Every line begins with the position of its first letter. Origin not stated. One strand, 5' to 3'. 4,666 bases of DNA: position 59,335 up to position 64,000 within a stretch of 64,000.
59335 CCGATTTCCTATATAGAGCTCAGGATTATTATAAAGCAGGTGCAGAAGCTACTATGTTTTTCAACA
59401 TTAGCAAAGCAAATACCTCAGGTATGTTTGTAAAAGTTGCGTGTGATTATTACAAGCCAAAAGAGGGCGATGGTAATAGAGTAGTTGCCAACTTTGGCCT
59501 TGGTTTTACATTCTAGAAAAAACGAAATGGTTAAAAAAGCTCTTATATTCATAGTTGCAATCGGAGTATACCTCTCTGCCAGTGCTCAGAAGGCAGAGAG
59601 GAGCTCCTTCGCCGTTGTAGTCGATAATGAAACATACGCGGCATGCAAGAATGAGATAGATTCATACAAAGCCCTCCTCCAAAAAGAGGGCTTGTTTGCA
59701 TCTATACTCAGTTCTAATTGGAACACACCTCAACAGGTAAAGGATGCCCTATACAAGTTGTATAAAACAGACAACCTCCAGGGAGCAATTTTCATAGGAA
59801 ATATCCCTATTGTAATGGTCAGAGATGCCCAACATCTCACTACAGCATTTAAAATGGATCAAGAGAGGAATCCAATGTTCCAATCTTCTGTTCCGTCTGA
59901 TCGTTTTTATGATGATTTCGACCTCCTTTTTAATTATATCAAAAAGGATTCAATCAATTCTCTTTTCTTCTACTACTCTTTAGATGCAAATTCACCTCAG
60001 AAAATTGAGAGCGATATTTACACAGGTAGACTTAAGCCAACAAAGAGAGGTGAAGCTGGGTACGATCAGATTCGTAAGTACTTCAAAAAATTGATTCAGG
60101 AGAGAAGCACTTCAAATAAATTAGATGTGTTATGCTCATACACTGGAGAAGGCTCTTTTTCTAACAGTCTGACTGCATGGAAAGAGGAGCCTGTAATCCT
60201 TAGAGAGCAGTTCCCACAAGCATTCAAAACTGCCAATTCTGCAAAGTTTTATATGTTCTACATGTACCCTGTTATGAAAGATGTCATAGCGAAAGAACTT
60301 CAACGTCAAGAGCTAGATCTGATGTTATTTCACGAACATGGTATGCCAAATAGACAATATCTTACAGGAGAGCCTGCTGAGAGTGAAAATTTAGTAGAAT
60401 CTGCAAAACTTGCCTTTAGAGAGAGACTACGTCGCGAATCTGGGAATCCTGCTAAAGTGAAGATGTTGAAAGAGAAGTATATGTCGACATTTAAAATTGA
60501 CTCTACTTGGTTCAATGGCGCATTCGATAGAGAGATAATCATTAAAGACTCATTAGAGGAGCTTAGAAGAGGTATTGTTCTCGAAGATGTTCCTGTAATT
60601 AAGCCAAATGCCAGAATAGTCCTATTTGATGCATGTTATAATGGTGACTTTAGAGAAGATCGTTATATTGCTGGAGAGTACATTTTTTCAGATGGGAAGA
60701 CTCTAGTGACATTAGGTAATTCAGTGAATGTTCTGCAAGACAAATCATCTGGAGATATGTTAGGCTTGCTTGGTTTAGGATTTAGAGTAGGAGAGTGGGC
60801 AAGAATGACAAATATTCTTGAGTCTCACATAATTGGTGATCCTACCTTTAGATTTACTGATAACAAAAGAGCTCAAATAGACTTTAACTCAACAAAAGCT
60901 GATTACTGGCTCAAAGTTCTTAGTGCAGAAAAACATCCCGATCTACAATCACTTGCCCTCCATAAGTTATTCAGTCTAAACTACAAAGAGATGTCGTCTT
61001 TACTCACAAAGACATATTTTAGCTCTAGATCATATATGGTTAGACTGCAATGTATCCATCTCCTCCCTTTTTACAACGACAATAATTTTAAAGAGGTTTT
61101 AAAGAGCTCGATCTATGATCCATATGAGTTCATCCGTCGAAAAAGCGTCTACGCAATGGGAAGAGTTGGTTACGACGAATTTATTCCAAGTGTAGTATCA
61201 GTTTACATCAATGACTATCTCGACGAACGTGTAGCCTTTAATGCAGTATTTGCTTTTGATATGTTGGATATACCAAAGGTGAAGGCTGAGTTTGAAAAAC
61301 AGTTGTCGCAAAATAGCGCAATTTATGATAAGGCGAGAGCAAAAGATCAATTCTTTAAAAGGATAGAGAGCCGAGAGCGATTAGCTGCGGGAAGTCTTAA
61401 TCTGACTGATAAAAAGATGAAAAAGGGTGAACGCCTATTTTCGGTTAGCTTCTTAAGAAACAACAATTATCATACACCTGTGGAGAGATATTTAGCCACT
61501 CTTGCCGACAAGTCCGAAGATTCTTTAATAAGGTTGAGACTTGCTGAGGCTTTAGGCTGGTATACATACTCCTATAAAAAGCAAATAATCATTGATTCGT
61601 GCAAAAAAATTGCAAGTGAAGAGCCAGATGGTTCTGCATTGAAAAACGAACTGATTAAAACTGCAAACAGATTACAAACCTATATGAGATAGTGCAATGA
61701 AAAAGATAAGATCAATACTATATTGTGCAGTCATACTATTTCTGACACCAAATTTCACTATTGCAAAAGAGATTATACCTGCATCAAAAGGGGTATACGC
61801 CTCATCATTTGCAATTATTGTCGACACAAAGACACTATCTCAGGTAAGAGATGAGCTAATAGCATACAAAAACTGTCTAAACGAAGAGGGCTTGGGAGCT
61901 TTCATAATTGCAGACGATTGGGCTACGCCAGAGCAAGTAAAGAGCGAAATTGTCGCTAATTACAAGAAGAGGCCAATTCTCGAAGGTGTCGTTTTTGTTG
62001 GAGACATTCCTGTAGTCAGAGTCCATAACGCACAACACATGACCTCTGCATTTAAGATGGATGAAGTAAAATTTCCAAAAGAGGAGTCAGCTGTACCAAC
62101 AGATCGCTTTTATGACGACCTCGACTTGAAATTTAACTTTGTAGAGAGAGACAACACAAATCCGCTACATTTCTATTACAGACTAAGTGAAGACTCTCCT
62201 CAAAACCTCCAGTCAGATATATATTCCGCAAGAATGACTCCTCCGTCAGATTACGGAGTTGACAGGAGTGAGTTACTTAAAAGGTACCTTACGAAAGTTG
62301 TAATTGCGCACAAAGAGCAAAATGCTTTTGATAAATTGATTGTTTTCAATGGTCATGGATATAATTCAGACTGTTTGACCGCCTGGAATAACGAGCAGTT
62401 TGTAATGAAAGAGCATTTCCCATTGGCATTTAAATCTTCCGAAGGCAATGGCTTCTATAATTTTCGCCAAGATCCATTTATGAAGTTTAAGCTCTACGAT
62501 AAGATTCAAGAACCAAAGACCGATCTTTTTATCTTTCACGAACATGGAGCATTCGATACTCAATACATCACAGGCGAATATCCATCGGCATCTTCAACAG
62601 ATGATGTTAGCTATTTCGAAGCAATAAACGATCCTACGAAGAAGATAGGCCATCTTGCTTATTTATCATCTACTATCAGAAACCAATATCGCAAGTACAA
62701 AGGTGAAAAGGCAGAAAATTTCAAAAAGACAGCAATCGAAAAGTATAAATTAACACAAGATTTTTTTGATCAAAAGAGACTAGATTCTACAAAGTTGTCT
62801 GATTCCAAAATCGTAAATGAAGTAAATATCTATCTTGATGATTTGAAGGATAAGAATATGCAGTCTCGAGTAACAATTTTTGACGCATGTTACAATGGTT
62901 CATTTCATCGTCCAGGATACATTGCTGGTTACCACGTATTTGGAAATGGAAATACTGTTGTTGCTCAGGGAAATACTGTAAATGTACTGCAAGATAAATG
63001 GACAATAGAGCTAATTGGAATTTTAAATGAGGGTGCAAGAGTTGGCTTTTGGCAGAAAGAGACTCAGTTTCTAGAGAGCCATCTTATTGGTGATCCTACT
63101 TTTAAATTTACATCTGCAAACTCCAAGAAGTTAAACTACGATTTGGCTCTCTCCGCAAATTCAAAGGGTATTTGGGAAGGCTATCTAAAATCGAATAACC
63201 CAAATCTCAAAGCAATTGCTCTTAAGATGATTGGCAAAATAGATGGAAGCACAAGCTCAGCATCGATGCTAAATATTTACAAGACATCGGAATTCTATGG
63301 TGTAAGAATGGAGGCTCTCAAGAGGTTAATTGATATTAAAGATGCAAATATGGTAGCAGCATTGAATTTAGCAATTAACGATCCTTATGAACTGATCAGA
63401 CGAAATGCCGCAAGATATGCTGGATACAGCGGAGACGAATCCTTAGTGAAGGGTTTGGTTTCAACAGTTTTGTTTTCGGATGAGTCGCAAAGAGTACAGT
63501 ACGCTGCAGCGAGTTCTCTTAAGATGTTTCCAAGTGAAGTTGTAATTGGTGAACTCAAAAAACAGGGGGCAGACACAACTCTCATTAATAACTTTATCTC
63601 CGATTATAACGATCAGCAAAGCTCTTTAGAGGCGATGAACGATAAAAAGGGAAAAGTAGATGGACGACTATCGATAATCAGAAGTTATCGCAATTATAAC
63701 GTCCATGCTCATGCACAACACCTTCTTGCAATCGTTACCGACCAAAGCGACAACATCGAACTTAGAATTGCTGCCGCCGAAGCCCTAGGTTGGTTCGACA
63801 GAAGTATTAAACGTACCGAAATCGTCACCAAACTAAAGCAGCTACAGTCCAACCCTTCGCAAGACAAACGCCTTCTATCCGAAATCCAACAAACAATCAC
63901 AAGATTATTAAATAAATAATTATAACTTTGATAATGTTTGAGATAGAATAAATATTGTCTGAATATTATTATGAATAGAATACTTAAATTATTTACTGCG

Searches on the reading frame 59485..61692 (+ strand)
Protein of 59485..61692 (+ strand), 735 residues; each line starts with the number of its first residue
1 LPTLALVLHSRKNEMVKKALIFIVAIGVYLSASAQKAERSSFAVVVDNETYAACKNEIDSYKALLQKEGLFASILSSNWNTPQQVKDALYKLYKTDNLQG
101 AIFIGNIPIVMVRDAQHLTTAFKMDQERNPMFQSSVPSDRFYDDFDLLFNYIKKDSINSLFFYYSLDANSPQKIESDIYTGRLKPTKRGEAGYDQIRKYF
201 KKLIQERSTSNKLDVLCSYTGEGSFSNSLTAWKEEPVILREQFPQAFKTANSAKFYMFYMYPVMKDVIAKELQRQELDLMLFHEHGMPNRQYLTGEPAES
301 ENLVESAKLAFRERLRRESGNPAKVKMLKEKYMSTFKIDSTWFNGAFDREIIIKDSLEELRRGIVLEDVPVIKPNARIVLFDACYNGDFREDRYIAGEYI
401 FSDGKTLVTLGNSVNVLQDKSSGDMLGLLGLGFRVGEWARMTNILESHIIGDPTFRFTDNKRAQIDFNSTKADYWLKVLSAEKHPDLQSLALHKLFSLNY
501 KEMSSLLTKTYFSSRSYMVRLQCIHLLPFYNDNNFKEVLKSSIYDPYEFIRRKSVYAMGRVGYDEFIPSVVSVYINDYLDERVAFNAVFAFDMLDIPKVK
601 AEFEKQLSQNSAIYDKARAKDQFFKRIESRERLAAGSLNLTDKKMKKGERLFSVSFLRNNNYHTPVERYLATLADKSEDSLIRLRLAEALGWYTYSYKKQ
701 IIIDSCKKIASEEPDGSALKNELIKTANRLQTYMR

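Call 7: search_protein_families(library=pfam, proteins=[window:59485-61692:+], max_evalue=0.001)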
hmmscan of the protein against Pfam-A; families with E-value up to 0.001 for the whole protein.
window:59485-61692:+ (735 aa): 1 family
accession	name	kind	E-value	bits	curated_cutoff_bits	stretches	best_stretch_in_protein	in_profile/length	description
PF13646.12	HEAT_2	-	1.3e-05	25.8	27.7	0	473-558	2-87/88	HEAT repeats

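Call 40: search_protein_families(library=pfam, proteins=[window:59485-61692:+], max_evalue=5)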
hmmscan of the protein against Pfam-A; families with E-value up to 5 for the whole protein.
window:59485-61692:+ (735 aa): 1 family
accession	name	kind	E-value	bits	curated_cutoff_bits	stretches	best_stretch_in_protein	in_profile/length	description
PF13646.12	HEAT_2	-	1.3e-05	25.8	27.7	2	473-558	2-87/88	HEAT repeats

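Call 47: search_protein_families(library=ncbifam, proteins=[window:59485-61692:+], max_evalue=0.01)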
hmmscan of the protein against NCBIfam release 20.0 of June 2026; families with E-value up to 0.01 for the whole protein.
window:59485-61692:+ (735 aa): 2 families
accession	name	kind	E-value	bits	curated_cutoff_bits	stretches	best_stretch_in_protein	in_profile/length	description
NF045915.1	PhycobilmeDegNblB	equivalog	5.8e-07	29.3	300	1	478-610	74-203/214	phycobilisome degradation protein NblB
NF011078.0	PRK14508.1-1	subfamily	0.0066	15.2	776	0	91-152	201-265/503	4-alpha-glucanotransferase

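Call 48: search_solved_structures(query=window:59485-61692:+, max_evalue=1)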
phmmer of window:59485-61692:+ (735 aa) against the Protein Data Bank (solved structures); distinct sequences matched with E-value up to 1: 13.
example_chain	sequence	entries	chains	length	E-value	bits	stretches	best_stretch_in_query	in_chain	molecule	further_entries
7mc4_A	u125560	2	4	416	0.00026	22.8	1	537-696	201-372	Bilin Lyase-Isomerase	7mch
4zv6_A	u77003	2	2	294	0.0038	19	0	507-587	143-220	AlphaRep-7 | alpha-Rep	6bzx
6ft5_A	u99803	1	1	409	0.022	16.5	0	543-573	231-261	alphaRep A3_A3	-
6m6t_A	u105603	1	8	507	0.053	15.2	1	91-152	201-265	4-alpha-glucanotransferase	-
9sah_A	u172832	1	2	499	0.058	15.1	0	516-607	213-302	E4-NB2 synthetic fusion protein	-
6fsq_A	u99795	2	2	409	0.1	14.3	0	499-573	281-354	alphaRep A3_bGFPD | A3_bGFPD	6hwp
4jw3_C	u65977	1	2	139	0.14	13.8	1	514-606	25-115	Alpha-helical artificial proteins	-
6gwd_G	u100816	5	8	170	0.17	13.5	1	513-609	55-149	iiH5 ALPHAREP | iih5 Alpha Repeating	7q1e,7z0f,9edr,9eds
2awa_A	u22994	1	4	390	0.24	13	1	415-569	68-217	DNA polymerase III, beta chain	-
4eup_G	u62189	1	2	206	0.54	11.9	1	158-238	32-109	JKF6 alpha chain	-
3ltj_A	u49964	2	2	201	0.8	11.3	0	537-573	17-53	AlphaRep-4 | bA3-2: binder of A3 protein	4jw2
9rhz_A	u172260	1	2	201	0.9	11.1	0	513-571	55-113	ALPHAREP bE5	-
6g4j_B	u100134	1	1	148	0.92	11.1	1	519-609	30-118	alphaREP bE8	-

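Call 52: find_homologous_proteins(query=window:59527-61692:+, max_evalue=0.001)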
Query window:59527-61692:+ (721 aa): 2737 proteins with E <= 0.001 among 8000 candidates; the best 120 are listed.
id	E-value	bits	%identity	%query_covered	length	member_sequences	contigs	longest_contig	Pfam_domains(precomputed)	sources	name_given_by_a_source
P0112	0.0e+0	1618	100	100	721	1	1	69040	PF13646.13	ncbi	ncbi:MAG: hypothetical protein QMB39_05735 [Bacteroidales bacterium]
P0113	0.0e+0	1615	100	100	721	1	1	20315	PF13646.13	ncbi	-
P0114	0.0e+0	1612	100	100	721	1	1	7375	PF13646.13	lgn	-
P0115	0.0e+0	1610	100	100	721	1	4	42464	PF13646.13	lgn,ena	-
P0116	0.0e+0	1610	100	100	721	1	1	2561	PF13646.13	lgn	-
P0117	0.0e+0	1610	100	100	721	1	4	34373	PF13646.13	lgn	-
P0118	0.0e+0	1609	99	100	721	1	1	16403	PF13646.13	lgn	-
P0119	0.0e+0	1609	99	100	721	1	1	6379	PF13646.13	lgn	-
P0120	0.0e+0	1609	99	100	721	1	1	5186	PF13646.13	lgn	-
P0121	0.0e+0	1609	99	100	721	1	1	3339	PF13646.13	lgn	-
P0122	0.0e+0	1608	99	100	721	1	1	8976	PF13646.13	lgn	-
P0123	0.0e+0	1608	99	100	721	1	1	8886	-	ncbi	-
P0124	0.0e+0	1608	99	100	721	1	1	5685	PF13646.13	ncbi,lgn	-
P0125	0.0e+0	1607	99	100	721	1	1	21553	PF13646.13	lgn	-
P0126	0.0e+0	1607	99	100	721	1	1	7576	PF13646.13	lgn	-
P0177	0.0e+0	1562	96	100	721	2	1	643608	PF13646.13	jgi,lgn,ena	-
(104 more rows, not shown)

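Call 63: predict_structure(alignment_id=A4)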
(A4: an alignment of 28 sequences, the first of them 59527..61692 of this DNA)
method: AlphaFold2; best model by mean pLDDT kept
length: 721 residues; sequences in the alignment: 28
mean_pLDDT: 85.3   pTM: 0.85
mean pLDDT of the five models: 85.3, 83.4, 80.2, 79.5, 76.5
residues with pLDDT >= 90: 368; 70-90: 259; 50-70: 74; < 50: 20
segments of 3 or more residues with pLDDT < 50: 13-24, 401-403
pLDDT, mean of each block of 10 residues (from residue 1): 61 42 68 98 97 91 96 96 94 88 59 74 88 91 91 80 91 94 96 87 76 57 88 88 69 91 88 68 57 78 81 90 90 86 75 91 85 78 93 83 63 90 85 87 74 89 95 94 93 97 92 89 94 89 93 94 74 89 96 90 91 87 89 89 85 96 94 90 93 96 89 83 50
secondary structure, 60 per line:
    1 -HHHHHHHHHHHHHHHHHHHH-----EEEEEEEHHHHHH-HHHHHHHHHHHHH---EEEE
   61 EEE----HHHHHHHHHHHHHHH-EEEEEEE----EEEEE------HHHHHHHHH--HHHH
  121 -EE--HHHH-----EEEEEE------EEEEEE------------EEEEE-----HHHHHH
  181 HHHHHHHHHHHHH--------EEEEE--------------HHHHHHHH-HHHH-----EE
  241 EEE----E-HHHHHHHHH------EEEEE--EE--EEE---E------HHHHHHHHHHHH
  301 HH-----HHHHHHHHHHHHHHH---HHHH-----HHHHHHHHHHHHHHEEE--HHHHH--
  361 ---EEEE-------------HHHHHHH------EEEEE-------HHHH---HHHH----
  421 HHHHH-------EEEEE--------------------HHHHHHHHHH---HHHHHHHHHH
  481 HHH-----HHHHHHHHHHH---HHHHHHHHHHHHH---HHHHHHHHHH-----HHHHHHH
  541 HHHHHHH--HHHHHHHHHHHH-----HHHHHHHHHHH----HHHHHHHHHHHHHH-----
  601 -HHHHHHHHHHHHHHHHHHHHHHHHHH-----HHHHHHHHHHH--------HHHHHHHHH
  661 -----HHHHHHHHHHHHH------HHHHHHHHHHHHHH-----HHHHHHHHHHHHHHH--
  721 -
elements in order (helices of 4 or more, strands of 3 or more residues): H2-21 E27-33 H34-39 H41-53 E57-63 H68-82 E84-90 E95-99 H106-114 H117-120 H126-129 E135-140 E147-152 E165-169 H175-193 E202-206 H221-228 H230-233 E239-243 H250-258 E265-269 E276-278 H289-302 H308-322 H326-329 H335-348 E349-351 H354-358 E364-367 H381-387 E394-398 H406-409 H413-416 H421-425 E433-437 H458-467 H471-483 H489-499 H503-515 H519-528 H534-547 H550-561 H567-577 H582-595 H602-627 H633-643 H652-660 H666-678 H685-698 H704-718

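Call 66: fold_search(model_id=the predicted structure, library=pdb)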
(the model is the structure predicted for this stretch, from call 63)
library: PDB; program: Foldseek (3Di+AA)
matches with E <= 10: 1209; with E <= 0.001: 4
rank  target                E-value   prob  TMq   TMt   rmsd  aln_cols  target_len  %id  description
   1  6fsq                  3.3e-05  1.00  0.22  0.37   7.9       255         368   19  Structure of A3_bGFPD, an artificial bi-domain protein based on two different alphaRep domains : A3 and a GFP binding do (released 2018-08-08)
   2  7p0h_A                2.5e-04  1.00  0.17  0.28  11.8       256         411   17  Crystal structure of Helicobacter pylori ComF fused to an artificial alphaREP crystallization helper(named B2) (released 2022-04-06)
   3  6bzx_A                2.8e-04  1.00  0.17  0.39  13.4       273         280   19  Structure of the artificial complex alpha-Rep/Octarellin V.1 crystallized by counter diffusion in a capillary (released 2019-01-09)
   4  4zv6_A                7.3e-04  1.00  0.18  0.40  13.3       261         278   20  Crystal structure of the artificial alpharep-7 octarellinV.1 complex (released 2016-05-25)
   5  4jw2_B                1.5e-03  1.00  0.15  0.51  12.4       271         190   15  Selection of specific protein binders for pre-defined targets from an optimized library of artificial helicoidal repea (released 2013-09-25)
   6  7q1e_D                1.7e-03  1.00  0.17  0.68   5.6       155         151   18  CPAP:TUBULIN:IIH5 ALPHAREP COMPLEX (released 2022-04-13)
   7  4xl5_C                1.7e-03  1.00  0.17  0.42  11.8       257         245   17  X-ray structure of bGFP-A / EGFP complex (released 2015-08-19)
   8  6gwc_C                1.8e-03  1.00  0.16  0.45  11.6       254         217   17  Tubulin:iE5 alphaRep complex (released 2019-01-30)
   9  8tl0_D                2.0e-03  1.00  0.18  0.26  16.5       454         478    9  Structure of activated SAVED-CHAT filament (released 2024-03-06)
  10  7zbw_D                2.4e-03  1.00  0.18  0.16  15.8       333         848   15  CAND1-SCF-SKP2 CAND1 rolling-2 SCF engaged (released 2023-04-19)
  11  6gx7_E                3.0e-03  1.00  0.13  0.44  11.9       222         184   19  Tubulin-CopN-alphaRep complex (released 2019-04-24)
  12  8cdj_D                3.5e-03  1.00  0.19  0.16  15.2       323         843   14  CAND1 b-hairpin++-SCF-SKP2 CAND1 rolling SCF engaged (released 2023-04-19)
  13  7q1f_T                3.6e-03  1.00  0.16  0.44  11.8       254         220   17  CPAP:TUBULIN:IE5 ALPHAREP COMPLEX (released 2022-04-20)
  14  7z8t_D                3.8e-03  1.00  0.18  0.12  14.7       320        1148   15  CAND1-SCF-SKP2 CAND1 engaged SCF rocked (released 2023-04-19)
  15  3ltm_A                4.0e-03  1.00  0.13  0.45  13.2       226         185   18  Structure of a new family of artificial alpha helicoidal repeat proteins (alpha-Rep) based on thermostable HEAT-like r (released 2010-10-13)
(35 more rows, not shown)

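Call 77: find_encoding_contigs(protein=P0177, flank=10000, max_places=2)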
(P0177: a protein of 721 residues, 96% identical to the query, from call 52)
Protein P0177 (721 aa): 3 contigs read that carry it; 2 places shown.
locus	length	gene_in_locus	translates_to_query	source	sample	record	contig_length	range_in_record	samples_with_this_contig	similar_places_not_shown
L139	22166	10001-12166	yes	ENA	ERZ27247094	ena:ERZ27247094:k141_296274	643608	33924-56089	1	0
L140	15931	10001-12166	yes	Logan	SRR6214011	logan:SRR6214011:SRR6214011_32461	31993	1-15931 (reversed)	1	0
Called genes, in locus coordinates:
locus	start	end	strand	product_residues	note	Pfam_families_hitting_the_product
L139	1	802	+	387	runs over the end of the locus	PF04015:DUF362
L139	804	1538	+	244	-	PF20244:DUF6599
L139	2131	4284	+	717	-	-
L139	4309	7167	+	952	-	PF13620:CarboxypepD_reg, PF13715:CarbopepD_reg_2, PF07715:Plug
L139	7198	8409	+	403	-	PF16215:DUF4876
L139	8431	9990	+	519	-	PF21012:DUF6850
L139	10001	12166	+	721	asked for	PF13646:HEAT_2 (faint)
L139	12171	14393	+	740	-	PF13646:HEAT_2 (weak)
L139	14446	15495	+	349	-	PF17170:DUF5128 (weak), PF15869:TolB_like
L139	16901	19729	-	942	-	PF00326:Peptidase_S9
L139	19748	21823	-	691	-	PF26549:Tricorn_N, PF26550:Tricorn_2nd, PF07676:PD40 (weak), PF00756:Esterase (weak), PF02129:Peptidase_S15 (weak), PF00561:Abhydrolase_1 (weak), PF00326:Peptidase_S9, PF01738:DLH (weak), +2 more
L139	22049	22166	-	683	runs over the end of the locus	PF07715:Plug, PF00593:TonB_dep_Rec_b-barrel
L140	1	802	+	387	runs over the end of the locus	PF04015:DUF362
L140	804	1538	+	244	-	PF20244:DUF6599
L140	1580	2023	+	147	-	-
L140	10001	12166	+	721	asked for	PF13646:HEAT_2 (faint)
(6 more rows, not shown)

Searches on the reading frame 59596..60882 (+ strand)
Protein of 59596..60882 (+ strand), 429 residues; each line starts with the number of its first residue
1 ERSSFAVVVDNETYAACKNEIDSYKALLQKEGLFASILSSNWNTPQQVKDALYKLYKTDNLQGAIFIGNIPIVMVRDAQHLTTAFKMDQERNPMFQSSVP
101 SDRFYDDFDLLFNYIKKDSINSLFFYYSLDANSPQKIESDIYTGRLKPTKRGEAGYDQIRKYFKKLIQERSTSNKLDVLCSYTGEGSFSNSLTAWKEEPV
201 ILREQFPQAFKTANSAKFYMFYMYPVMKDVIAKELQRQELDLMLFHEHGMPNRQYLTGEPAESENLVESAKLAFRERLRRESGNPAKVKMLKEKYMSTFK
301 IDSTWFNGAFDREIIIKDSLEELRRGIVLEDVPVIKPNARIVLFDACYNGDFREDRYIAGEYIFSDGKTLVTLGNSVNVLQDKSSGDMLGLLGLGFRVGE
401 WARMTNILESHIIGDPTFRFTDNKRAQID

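Call 69: search_solved_structures(query=A5, max_evalue=10, show_alignments=2)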
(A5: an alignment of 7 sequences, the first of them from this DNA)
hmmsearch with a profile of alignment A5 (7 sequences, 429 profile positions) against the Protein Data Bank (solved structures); distinct sequences matched with E-value up to 10: 1.
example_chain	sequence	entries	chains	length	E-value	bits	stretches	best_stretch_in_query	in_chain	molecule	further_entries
6m6t_A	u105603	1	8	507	0.068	15.4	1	57-109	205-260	4-alpha-glucanotransferase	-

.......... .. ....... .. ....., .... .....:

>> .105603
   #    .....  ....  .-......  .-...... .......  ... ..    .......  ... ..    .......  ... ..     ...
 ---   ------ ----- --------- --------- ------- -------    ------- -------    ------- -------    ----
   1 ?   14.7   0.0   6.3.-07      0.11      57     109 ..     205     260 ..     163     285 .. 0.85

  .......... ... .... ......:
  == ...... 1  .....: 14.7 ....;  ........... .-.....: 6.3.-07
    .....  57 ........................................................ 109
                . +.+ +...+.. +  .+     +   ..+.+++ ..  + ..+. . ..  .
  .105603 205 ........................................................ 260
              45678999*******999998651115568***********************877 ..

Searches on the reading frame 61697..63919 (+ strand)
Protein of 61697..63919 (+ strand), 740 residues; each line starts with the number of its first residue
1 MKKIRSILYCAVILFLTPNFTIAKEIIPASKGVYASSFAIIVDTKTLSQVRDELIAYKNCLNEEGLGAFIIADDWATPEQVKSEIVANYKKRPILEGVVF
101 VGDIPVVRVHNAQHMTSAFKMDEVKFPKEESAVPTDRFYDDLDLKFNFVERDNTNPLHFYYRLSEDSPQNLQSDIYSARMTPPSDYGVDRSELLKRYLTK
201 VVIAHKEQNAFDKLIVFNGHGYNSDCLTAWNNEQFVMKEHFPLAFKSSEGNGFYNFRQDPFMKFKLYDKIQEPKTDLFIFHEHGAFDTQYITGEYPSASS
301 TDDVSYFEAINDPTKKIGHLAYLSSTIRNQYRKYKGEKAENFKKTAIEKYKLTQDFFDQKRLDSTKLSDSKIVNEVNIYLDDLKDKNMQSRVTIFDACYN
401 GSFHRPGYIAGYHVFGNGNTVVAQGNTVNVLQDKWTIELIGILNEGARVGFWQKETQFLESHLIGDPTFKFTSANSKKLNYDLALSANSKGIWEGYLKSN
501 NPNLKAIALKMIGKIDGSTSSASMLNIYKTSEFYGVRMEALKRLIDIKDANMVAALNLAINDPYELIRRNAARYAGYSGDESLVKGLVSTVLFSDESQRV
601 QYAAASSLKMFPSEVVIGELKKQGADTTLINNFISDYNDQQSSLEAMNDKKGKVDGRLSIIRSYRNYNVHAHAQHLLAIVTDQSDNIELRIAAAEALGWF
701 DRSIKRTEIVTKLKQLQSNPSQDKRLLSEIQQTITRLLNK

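Call 7: search_protein_families(library=pfam, proteins=[window:61697-63919:+], max_evalue=0.001)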
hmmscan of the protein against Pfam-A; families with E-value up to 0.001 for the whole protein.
window:61697-63919:+ (740 aa): 2 families
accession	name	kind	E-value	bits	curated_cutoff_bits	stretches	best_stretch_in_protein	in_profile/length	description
PF13646.12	HEAT_2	-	1.2e-14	54.8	27.7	1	556-622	5-69/88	HEAT repeats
PF02985.28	HEAT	-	0.00012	22.4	23.5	0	592-610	8-26/31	HEAT repeat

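Call 40: search_protein_families(library=pfam, proteins=[window:61697-63919:+], max_evalue=5)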
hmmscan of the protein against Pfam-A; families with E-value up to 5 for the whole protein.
window:61697-63919:+ (740 aa): 4 families
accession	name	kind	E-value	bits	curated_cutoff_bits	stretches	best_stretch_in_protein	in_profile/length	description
PF13646.12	HEAT_2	-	1.2e-14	54.8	27.7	3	556-622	5-69/88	HEAT repeats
PF02985.28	HEAT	-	0.00012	22.4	23.5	0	592-610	8-26/31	HEAT repeat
PF02633.19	Creatininase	-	0.17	11.7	31.3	1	192-229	82-118/238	Creatinine amidohydrolase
PF23412.1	zf_RING_Vps8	-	0.29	11.5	27.3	1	206-230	10-35/52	Vps8 RING zinc finger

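Call 47: search_protein_families(library=ncbifam, proteins=[window:61697-63919:+], max_evalue=0.01)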
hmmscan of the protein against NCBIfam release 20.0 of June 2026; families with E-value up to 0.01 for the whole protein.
window:61697-63919:+ (740 aa): 2 families
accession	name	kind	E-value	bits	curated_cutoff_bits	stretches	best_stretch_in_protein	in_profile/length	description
NF058502.1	phyc_lyase_CpcE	equivalog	3.7e-05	23.3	330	1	567-632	58-121/260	C-phycocyanin alpha-cysteine-84 phycocyanobilin lyase subunit CpcE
NF045915.1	PhycobilmeDegNblB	equivalog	0.00071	19.2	300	1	499-624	78-201/214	phycobilisome degradation protein NblB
